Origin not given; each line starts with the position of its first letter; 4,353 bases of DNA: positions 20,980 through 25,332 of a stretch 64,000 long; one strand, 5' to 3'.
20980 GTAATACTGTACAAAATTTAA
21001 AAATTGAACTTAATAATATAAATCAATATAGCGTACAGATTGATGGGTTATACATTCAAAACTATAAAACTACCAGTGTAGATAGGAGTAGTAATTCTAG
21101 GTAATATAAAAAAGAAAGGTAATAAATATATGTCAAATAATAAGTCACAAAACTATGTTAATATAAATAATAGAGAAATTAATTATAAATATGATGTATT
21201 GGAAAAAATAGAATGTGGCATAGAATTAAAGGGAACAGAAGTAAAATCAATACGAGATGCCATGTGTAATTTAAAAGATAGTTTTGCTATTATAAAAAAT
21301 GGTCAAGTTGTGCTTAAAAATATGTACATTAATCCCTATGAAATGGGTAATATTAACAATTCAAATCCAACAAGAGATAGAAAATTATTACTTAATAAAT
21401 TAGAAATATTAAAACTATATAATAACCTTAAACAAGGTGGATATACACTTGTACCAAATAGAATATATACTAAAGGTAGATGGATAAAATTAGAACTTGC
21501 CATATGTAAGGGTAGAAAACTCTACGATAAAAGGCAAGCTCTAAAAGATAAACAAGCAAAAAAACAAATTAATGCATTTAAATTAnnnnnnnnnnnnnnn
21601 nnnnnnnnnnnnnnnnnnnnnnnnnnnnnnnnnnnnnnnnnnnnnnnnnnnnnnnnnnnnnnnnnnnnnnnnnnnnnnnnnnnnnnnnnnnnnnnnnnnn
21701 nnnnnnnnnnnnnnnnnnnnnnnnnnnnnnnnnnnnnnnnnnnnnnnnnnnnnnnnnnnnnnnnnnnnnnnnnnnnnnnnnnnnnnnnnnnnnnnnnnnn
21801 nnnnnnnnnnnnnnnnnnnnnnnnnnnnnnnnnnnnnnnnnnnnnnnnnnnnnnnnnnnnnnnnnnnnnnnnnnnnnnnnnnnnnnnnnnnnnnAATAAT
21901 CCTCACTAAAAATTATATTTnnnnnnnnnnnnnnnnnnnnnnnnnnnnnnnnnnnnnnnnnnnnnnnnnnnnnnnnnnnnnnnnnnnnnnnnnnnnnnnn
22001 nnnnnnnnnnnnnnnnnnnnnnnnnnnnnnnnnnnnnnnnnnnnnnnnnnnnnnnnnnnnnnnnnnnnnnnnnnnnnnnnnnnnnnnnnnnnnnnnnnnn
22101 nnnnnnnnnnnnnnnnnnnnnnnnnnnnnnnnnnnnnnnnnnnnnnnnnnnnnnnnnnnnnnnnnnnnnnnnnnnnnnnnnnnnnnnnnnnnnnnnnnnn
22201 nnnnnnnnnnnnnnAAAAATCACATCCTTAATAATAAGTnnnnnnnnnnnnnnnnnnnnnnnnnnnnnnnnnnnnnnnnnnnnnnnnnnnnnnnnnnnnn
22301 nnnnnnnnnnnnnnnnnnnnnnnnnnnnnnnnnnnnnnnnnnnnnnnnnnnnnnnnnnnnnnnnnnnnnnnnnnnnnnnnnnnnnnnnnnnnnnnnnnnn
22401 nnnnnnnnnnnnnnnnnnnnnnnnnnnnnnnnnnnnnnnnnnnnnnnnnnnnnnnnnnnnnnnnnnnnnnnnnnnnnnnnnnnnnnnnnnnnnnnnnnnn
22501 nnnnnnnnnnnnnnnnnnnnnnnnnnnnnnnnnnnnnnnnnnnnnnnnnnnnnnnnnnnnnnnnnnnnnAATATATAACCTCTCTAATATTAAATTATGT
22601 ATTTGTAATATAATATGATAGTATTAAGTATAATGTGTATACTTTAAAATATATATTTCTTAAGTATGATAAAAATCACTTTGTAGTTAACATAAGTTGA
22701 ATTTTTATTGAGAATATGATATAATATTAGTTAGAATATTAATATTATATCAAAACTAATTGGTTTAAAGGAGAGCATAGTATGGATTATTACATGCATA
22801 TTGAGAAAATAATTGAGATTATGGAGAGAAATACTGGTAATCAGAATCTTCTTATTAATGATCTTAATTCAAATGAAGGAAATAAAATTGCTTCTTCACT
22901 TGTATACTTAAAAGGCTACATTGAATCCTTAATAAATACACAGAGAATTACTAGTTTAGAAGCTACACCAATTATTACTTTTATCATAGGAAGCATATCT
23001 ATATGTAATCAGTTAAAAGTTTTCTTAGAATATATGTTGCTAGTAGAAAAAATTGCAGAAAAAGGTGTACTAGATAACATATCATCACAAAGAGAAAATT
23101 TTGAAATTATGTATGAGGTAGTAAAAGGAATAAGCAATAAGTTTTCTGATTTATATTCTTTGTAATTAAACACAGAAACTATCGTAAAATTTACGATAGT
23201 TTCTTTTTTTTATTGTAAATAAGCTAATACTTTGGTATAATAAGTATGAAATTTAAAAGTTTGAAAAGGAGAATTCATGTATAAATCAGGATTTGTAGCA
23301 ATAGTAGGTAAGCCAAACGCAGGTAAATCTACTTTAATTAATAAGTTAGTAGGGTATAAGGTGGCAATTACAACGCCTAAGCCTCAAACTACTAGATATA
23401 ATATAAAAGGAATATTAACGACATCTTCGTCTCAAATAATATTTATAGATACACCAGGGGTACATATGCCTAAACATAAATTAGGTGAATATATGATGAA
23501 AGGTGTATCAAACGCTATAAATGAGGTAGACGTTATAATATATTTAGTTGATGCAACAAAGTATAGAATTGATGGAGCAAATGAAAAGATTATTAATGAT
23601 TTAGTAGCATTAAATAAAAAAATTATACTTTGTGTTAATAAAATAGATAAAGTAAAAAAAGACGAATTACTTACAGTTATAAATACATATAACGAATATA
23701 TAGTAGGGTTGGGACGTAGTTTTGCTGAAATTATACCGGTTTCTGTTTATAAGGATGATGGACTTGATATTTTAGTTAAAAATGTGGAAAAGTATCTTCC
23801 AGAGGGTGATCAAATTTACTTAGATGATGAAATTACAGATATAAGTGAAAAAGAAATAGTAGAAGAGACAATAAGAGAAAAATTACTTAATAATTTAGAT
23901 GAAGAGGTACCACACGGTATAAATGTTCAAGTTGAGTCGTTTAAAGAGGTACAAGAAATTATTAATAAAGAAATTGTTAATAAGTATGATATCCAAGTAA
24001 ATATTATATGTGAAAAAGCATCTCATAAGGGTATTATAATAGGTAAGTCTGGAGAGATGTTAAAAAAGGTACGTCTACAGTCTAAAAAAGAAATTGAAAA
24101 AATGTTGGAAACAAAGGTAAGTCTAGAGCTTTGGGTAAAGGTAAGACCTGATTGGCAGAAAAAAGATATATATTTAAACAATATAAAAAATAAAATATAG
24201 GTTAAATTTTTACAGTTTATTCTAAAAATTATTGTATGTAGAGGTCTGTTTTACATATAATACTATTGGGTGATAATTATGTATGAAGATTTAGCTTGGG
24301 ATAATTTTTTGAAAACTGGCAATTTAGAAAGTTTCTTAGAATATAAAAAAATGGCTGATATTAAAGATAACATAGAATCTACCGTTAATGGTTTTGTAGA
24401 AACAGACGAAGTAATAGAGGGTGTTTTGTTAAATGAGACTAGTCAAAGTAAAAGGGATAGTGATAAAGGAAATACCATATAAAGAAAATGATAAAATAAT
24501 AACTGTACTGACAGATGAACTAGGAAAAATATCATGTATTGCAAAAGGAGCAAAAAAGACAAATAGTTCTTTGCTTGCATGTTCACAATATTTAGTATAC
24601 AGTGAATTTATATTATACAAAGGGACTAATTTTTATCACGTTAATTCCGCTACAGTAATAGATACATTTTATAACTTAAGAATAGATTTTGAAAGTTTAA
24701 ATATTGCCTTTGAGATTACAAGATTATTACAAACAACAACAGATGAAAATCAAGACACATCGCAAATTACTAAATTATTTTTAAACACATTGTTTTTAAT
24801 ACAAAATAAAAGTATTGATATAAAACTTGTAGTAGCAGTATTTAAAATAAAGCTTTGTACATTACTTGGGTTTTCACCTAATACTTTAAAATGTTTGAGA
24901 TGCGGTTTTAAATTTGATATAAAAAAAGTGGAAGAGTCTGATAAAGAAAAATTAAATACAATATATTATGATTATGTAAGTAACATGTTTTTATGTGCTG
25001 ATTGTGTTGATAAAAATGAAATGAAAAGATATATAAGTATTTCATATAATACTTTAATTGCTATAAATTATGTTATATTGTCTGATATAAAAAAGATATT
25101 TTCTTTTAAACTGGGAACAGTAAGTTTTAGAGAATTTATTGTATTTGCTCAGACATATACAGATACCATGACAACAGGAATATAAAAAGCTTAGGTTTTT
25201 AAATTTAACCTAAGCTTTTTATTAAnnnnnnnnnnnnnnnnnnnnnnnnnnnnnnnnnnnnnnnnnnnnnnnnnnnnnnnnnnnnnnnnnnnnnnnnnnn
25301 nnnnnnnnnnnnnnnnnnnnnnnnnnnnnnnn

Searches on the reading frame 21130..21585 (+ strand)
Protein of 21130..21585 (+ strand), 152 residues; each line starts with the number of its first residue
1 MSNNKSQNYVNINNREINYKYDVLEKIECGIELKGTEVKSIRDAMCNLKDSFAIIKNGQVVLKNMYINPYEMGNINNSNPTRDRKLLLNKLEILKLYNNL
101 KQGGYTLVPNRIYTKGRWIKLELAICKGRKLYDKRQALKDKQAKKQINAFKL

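Call 51: search_protein_families(library=pfam, proteins=[window:21130-21585:+], max_evalue=0.0001)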
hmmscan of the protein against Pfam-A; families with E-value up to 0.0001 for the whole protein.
window:21130-21585:+ (152 aa): 1 family
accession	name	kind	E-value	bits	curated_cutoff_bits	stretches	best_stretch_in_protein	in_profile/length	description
PF01668.23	SmpB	-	4.8e-51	172.9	27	1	12-148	2-138/143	SmpB protein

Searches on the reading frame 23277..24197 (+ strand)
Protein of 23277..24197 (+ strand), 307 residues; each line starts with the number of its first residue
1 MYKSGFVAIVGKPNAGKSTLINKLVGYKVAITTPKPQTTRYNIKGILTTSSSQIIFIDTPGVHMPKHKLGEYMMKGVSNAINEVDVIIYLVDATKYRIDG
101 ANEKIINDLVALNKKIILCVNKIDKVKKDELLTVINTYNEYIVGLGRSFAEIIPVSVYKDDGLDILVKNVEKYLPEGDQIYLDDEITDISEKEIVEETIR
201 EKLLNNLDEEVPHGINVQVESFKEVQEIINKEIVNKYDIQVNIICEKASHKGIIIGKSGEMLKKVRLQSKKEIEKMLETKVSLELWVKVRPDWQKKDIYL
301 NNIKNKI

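Call 51: search_protein_families(library=pfam, proteins=[window:23277-24197:+], max_evalue=0.0001)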
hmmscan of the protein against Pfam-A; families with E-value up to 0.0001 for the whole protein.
window:23277-24197:+ (307 aa): 6 families
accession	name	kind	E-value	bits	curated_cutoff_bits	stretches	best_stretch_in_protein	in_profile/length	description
PF01926.29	MMR_HSR1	-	8.4e-26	90.7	21.9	1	7-122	2-113/113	50S ribosome-binding GTPase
PF07650.23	KH_2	-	4.2e-16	59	22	1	210-294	1-78/78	KH domain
PF00009.33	GTP_EFTU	-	9.3e-14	51.9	26.5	1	49-175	66-187/188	Elongation factor Tu GTP binding domain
PF02421.24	FeoB_N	-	3.4e-13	49.8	27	1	7-133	3-125/156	Ferrous iron transport protein B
PF00350.29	Dynamin_N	-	4.1e-11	43.6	27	1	7-40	1-34/168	Dynamin family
PF02492.25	cobW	-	8.3e-05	22.7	20.7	0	42-138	73-168/180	CobW/HypB/UreG, nucleotide-binding domain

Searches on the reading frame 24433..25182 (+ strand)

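Call 51: search_protein_families(library=pfam, proteins=[window:24433-25182:+], max_evalue=0.0001)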
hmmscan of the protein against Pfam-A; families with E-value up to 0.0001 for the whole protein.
window:24433-25182:+ (250 aa): 2 families
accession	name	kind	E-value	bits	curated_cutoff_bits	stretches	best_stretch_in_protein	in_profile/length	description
PF11967.14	RecO_N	-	1e-23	83.6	27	1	1-79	1-80/80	Recombination protein O N terminal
PF02565.21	RecO_C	-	1.7e-12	47.8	22.1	1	85-234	3-136/157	Recombination protein O C terminal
